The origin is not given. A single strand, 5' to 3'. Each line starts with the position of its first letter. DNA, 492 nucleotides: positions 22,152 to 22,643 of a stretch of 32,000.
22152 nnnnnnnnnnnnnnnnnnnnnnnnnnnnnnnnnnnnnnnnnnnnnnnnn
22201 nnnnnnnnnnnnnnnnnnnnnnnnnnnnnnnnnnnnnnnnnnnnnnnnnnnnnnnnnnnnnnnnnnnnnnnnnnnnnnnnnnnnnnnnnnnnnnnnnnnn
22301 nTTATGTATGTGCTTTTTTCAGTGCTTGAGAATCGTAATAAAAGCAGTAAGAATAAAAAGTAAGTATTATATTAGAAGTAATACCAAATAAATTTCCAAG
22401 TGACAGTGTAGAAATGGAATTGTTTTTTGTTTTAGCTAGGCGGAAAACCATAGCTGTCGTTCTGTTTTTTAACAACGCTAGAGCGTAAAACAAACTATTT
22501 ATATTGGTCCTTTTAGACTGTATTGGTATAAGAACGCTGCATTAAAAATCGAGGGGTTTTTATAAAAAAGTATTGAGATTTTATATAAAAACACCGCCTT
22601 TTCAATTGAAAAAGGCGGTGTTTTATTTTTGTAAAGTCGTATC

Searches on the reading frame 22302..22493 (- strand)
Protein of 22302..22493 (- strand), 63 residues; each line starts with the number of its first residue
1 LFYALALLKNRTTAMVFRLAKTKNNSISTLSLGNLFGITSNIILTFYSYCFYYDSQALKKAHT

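Call 75: search_protein_representatives(protein=window:22302-22493:-)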
Query: 63 residues. Proteins with E-value up to 0.001 (for the whole library): 1; up to 1e-10: 0; up to 1e-30: 0. The best 1 are listed.
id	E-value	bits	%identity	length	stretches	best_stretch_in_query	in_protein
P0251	3.4e-07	46.1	36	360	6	21-48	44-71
